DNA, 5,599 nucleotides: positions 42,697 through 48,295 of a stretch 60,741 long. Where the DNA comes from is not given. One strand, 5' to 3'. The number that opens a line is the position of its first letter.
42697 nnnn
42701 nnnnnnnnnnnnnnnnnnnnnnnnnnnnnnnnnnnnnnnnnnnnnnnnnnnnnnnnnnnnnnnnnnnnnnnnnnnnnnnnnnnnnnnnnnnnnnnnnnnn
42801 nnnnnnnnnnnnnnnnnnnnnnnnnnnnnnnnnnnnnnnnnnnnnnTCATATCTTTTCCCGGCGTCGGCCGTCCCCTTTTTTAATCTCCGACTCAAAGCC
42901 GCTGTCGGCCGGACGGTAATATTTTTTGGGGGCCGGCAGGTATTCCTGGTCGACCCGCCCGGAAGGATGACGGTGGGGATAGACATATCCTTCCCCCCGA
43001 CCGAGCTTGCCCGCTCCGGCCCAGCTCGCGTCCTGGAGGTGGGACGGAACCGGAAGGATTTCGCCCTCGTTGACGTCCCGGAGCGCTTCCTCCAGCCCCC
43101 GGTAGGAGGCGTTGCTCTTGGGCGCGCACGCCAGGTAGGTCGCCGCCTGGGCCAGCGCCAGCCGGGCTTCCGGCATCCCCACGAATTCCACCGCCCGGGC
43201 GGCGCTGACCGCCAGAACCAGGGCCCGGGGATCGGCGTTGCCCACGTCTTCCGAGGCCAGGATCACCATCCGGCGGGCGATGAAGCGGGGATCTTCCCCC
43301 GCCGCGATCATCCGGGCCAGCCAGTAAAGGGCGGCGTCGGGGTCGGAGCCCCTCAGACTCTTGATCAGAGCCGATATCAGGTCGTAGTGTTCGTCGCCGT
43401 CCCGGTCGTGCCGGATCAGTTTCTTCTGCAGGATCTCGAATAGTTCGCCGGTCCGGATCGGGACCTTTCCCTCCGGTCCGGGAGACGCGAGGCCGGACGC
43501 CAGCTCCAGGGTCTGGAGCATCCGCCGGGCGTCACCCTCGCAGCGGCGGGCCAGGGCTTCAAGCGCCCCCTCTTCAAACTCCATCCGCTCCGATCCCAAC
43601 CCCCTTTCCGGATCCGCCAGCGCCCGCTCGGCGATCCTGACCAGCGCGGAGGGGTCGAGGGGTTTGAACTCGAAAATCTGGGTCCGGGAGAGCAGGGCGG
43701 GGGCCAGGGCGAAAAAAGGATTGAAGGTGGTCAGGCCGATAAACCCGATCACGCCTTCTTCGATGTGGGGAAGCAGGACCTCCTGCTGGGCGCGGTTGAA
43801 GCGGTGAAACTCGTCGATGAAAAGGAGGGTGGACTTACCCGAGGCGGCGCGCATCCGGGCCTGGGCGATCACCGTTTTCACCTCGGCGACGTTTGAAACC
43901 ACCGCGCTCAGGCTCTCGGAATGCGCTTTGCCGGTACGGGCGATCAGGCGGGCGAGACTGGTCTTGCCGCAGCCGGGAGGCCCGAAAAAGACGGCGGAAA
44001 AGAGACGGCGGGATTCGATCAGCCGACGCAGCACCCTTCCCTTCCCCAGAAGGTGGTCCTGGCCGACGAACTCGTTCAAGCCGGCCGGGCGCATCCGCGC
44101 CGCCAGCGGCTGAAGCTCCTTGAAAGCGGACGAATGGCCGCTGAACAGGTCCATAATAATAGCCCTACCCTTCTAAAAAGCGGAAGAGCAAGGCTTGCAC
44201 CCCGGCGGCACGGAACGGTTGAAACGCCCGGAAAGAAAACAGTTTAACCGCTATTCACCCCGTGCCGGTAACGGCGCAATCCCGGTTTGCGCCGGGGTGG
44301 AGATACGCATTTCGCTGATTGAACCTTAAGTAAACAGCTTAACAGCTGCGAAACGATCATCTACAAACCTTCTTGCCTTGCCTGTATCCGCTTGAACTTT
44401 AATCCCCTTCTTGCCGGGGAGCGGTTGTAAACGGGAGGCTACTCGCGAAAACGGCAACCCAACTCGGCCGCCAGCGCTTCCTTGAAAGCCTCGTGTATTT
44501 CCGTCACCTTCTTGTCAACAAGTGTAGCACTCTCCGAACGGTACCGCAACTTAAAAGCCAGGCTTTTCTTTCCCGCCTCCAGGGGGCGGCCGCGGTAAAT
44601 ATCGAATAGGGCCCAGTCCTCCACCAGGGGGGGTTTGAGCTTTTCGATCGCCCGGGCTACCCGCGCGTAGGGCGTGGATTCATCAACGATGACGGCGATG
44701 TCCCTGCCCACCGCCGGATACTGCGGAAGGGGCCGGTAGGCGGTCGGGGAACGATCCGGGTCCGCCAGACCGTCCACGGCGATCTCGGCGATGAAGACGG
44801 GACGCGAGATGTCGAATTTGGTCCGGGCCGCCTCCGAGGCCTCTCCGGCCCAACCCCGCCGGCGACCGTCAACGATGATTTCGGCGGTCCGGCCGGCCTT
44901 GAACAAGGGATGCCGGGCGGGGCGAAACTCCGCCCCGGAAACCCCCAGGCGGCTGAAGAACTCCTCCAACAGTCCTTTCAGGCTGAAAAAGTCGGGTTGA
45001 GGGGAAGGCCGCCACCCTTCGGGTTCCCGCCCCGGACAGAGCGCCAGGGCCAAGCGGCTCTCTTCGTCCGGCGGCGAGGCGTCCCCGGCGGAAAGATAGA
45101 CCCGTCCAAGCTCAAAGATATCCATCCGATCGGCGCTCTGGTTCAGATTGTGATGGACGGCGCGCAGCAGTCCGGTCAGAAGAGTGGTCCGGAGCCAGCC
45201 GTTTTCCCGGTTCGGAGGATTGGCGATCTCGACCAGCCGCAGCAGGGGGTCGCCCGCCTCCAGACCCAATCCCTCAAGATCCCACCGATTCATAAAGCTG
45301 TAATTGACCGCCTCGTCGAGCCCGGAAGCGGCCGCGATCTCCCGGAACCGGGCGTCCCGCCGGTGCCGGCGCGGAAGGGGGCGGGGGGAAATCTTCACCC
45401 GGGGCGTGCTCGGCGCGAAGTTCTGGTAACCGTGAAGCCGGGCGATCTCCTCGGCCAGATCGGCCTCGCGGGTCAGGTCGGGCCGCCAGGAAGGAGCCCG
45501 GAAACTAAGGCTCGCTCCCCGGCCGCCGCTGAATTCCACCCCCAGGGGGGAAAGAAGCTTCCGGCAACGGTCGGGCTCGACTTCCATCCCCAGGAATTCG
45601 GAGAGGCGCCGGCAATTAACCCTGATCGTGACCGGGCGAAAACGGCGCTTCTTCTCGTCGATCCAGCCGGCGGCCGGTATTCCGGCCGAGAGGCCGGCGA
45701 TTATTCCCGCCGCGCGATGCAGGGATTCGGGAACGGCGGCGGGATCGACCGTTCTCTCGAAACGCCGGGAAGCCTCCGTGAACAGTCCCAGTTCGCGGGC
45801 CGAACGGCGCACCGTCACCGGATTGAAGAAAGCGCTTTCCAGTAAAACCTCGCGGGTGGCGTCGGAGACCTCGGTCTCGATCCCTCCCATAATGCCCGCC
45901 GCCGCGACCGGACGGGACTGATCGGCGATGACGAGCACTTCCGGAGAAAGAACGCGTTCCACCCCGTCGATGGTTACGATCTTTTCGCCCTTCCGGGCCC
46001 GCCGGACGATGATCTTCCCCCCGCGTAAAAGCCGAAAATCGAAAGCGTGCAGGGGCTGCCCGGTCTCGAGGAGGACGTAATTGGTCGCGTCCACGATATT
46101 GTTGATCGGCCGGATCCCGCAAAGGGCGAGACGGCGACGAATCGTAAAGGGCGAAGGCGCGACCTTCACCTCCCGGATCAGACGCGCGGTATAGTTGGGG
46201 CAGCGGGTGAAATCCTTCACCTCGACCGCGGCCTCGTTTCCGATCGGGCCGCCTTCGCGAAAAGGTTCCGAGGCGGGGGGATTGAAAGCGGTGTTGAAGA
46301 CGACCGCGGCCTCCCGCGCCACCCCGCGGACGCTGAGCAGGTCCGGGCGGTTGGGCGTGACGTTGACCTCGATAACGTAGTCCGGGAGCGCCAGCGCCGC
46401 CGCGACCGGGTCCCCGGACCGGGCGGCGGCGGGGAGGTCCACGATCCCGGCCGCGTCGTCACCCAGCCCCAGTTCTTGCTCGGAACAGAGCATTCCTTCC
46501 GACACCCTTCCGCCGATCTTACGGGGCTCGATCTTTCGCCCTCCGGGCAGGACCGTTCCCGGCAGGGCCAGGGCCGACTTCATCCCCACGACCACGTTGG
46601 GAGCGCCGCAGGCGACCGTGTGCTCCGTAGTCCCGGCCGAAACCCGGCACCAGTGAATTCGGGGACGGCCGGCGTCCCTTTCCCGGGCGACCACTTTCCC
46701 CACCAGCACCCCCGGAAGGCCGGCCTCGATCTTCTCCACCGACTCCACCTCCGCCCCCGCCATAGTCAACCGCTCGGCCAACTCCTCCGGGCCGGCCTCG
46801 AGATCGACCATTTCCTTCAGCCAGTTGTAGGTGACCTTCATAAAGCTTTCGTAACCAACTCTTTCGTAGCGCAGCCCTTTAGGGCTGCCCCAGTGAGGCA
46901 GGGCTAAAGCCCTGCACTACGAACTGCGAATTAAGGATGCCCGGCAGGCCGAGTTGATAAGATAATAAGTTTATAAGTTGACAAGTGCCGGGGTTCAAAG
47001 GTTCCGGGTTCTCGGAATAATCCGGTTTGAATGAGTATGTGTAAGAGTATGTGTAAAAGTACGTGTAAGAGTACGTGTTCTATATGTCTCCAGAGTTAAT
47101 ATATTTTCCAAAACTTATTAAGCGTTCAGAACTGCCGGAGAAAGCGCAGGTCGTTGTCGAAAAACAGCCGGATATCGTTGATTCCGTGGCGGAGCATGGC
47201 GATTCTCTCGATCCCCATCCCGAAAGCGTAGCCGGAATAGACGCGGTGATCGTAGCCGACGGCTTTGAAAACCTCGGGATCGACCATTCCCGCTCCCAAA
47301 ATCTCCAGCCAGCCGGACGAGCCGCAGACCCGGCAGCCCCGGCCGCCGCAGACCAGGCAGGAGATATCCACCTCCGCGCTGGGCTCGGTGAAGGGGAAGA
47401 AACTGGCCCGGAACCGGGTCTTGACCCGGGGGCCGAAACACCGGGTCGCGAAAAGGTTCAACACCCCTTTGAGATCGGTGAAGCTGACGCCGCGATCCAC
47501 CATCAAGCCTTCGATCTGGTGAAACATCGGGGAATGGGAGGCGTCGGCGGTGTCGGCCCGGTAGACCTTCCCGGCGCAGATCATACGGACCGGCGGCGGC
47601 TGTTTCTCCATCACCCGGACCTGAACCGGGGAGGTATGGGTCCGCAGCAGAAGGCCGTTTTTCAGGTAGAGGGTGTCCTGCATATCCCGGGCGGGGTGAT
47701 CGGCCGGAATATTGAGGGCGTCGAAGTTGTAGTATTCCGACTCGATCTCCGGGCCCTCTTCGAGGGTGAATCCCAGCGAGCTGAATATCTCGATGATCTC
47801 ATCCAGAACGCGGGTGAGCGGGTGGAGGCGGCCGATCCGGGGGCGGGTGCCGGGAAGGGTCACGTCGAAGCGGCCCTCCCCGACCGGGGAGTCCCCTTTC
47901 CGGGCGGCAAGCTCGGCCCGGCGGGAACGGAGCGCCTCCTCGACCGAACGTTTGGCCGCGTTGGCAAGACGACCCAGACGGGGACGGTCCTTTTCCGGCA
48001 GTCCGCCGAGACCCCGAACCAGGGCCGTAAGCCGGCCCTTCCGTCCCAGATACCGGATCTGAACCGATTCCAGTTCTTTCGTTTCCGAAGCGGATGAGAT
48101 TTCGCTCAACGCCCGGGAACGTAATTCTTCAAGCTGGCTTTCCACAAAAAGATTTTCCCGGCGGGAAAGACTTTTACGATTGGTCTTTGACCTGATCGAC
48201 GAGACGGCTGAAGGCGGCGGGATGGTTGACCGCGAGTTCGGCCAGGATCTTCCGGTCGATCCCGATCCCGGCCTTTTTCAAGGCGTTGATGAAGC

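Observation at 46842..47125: Mosaic element, copy 2, inserted between pheS and pheT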

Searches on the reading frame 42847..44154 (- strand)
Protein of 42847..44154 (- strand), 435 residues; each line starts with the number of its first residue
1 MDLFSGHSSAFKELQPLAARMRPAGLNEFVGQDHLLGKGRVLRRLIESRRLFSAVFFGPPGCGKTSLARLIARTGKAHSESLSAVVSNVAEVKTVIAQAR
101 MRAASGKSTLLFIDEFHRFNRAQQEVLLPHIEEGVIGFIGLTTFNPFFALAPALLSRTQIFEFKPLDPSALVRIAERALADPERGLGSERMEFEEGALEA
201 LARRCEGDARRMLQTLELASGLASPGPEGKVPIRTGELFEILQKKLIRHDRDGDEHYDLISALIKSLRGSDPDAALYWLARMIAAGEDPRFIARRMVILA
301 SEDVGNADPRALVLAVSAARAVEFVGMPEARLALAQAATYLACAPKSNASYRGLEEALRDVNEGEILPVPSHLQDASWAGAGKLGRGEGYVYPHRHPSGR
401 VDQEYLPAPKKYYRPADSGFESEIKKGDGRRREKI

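Call 9: search_protein_families(library=ncbifam, proteins=[window:42847-44154:-])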
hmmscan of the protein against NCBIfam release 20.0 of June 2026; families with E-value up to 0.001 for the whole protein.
window:42847-44154:- (435 aa): 55 families (the best 25 are shown)
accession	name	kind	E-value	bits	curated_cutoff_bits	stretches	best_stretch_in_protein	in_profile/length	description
NF009881.0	PRK13341.1-2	equivalog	1e-141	473.3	651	1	1-434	1-437/736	AAA family ATPase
NF009883.0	PRK13341.1-4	equivalog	8.2e-131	437.2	668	1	2-426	5-432/729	AAA family ATPase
NF009882.0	PRK13341.1-3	equivalog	1.7e-103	347.1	1197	1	12-425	15-430/734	AAA family ATPase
NF009880.0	PRK13341.1-1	equivalog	9.8e-97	324.7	891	1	15-424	6-398/599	AAA family ATPase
NF011289.0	PRK14700.1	equivalog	2.2e-60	204.3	570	1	128-426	1-289/300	recombination factor protein RarA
TIGR02397.1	dnaX_nterm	equivalog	8.7e-19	68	250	2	86-220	96-223/355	DNA polymerase III subunit gamma/tau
NF006280.0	PRK08451.1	equivalog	2.5e-15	56.3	572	1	87-218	97-221/535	DNA polymerase III subunit gamma/tau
NF011512.0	PRK14950.1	equivalog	9.3e-14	51.5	593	2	15-74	4-61/585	DNA polymerase III subunits gamma and tau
NF000868.0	PRK00080.1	equivalog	1.6e-13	50.3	282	1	18-136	16-131/330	Holliday junction branch migration DNA helicase RuvB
NF011531.0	PRK14971.1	equivalog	2.2e-13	49.9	685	2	87-213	101-220/614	DNA polymerase III subunit gamma/tau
NF011524.0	PRK14963.1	equivalog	3e-13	49.7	601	2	19-80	6-65/647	DNA polymerase III subunits gamma and tau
NF011523.0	PRK14962.1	equivalog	3e-12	46.1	576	1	89-218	99-221/474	DNA polymerase III subunits gamma and tau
NF006585.0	PRK09111.1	equivalog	3.4e-12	45.8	604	2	87-220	128-254/616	DNA polymerase III subunit gamma/tau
NF011510.0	PRK14948.1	equivalog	4.1e-12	45.6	593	1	14-74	5-63/640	DNA polymerase III subunit gamma/tau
NF011526.0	PRK14965.1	equivalog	8.5e-12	44.7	670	2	17-74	6-61/578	DNA polymerase III subunits gamma and tau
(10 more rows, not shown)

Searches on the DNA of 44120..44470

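Call 93: search_rna_families(source=window, start=44120, end=44470, threshold=evalue, max_evalue=1)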
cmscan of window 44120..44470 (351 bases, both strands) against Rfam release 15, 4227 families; matches with E-value up to 1: 0.
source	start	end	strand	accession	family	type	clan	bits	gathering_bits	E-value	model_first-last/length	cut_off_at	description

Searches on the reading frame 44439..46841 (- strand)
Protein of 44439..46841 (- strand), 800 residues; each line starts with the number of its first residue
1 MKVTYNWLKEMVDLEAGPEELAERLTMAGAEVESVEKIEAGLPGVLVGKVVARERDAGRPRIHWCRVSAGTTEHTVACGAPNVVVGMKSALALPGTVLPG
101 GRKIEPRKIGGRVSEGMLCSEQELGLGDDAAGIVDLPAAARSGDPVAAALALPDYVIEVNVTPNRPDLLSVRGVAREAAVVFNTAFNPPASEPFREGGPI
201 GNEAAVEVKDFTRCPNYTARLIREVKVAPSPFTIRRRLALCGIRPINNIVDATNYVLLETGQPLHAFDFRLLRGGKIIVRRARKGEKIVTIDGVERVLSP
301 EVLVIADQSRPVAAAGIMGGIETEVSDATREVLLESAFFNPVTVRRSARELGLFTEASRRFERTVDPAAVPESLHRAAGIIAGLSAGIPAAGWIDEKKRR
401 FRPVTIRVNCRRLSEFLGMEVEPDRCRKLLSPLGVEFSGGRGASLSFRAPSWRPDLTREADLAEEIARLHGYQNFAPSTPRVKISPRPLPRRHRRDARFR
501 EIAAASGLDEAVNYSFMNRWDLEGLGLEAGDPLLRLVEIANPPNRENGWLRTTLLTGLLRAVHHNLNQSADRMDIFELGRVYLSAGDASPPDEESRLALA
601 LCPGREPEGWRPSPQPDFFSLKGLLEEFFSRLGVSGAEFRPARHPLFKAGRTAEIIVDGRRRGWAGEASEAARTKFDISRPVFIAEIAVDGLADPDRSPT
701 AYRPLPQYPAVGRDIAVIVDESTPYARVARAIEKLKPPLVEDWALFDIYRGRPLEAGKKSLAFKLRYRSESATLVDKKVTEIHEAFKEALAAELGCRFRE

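Call 9: search_protein_families(library=ncbifam, proteins=[window:44439-46841:-])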
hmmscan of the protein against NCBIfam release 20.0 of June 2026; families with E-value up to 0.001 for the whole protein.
window:44439-46841:- (800 aa): 6 families
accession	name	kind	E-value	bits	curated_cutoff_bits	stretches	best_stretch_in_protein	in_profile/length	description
TIGR00472.1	pheT_bact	equivalog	2.4e-213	710.7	402.65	1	1-799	1-798/798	phenylalanine--tRNA ligase subunit beta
NF001882.0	PRK00629.5-4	equivalog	2.7e-40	138.4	527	1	6-581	6-560/725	phenylalanine--tRNA ligase subunit beta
TIGR00471.1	pheT_arch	equivalog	4.7e-28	98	282.65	1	399-690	273-548/551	phenylalanine--tRNA ligase subunit beta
NF045760.1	YtpR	equivalog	1.1e-24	87.3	100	1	37-144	78-183/185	YtpR family tRNA-binding protein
NF001879.0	PRK00629.5-1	equivalog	7.4e-07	28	840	1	6-187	6-192/718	phenylalanine--tRNA ligase subunit beta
NF045867.1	PheT_Nterm_rel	equivalog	0.00011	22.2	120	1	66-126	110-170/171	TyrS-associated PheT N-terminal domain-related protein TapR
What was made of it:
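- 44439..46841 (-): pheT (beta subunit). The ATG is at 46839-46841. TIGR00472, 2.4e-213, full-length profile match (call 9).
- Checked: It identifies 44439-46841(-) as pheT (TIGR00472, 2.4e-213, profile 1-798, so the start codon is right) (call 9).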

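Call 19: find_encoding_contigs(protein=window:44439-46841:-, flank=10000, max_places=10)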
Protein window:44439-46841:- (800 aa): 1 contig read that carries it; 1 place shown.
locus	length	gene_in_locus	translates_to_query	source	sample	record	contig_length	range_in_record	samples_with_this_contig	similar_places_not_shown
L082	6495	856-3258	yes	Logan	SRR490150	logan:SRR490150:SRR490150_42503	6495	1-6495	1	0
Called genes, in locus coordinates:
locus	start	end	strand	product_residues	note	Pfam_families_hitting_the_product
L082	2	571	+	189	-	?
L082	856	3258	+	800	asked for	PF01588:tRNA_bind, PF03483:B3_4, PF03484:B5, PF17759:tRNA_synthFbeta, PF03147:FDX-ACB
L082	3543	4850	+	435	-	PF05496:RuvB_N, PF00004:AAA, PF07728:AAA_5 (faint), PF16193:AAA_assoc_2, PF12002:MgsA_C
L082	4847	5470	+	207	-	PF01812:5-FTHF_cyc-lig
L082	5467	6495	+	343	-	?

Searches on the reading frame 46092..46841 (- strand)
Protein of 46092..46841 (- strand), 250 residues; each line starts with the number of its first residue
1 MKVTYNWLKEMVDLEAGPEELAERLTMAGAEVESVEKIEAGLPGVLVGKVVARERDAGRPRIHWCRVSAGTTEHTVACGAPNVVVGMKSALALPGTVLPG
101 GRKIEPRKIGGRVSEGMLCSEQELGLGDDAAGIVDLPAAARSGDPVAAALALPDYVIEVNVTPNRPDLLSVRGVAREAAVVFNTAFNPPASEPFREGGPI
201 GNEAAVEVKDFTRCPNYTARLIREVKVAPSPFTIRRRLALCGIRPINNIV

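Call 56: find_related_loci(query=window:46092-46841:-, collection=metagenome_contigs, flank=3000)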
Query window:46092-46841:- (250 aa) in metagenome_contigs; peptide patterns used: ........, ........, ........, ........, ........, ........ (x = any residue, [..] = any of these).
248 stretches matched a pattern; 136 encode a relative of the query (tblastn E <= 1e-3); the best 80 are kept; 80 distinct loci.
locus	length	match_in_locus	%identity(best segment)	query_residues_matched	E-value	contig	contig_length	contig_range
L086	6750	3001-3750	47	1-250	1e-67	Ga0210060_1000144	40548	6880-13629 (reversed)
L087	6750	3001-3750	47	1-250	1e-67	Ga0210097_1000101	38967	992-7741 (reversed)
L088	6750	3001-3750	44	1-250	2e-66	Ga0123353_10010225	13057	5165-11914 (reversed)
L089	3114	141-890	46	1-250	1e-66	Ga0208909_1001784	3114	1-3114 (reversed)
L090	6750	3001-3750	46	1-250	1e-65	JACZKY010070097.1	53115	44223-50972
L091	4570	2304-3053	46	1-250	2e-65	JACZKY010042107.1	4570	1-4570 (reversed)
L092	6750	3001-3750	46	1-250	2e-65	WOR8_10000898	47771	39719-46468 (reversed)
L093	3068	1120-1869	47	1-250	4e-65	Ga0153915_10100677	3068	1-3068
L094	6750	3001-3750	48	1-250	8e-65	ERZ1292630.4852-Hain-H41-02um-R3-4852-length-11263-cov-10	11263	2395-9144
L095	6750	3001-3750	48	1-250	3e-64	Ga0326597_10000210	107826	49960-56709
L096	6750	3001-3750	47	1-250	3e-64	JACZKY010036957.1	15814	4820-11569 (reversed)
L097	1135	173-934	48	1-250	1e-68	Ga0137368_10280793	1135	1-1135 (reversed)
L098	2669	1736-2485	45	1-250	9e-65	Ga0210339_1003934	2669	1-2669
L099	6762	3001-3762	48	1-250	3e-64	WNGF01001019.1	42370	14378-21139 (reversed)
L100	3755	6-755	46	1-250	3e-64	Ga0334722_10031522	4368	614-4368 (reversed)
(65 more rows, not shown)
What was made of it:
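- Tried and rejected: A metagenome scan with the PheT N-terminus found nothing closer than 48% (call 56).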

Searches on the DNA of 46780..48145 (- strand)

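Call 49: search_rna_families(source=window, start=46780, end=47190, threshold=evalue, max_evalue=5)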
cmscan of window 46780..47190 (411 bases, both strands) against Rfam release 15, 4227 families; matches with E-value up to 5: 2.
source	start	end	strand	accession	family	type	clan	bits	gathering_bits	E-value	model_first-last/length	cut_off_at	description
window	46852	46933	-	RF00683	mir-143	Gene; miRNA;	-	17.9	60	0.13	1-84/84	no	mir-143 microRNA precursor family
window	46863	46923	-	RF03736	mir-3130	Gene; miRNA;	-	16.3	95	2.3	1-75/75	no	mir-3130 microRNA precursor family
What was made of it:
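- On Known structured RNA (T-box, leader, riboswitch, sRNA in Rfam 15): At E up to 5 there are only spurious miRNA-precursor matches to the long hairpin (call 49).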

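Call 92: search_rna_families(source=L084, start=13650, end=14010, threshold=evalue, max_evalue=1)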
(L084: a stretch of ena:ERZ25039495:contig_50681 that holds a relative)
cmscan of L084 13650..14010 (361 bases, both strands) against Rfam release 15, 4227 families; matches with E-value up to 1: 0.
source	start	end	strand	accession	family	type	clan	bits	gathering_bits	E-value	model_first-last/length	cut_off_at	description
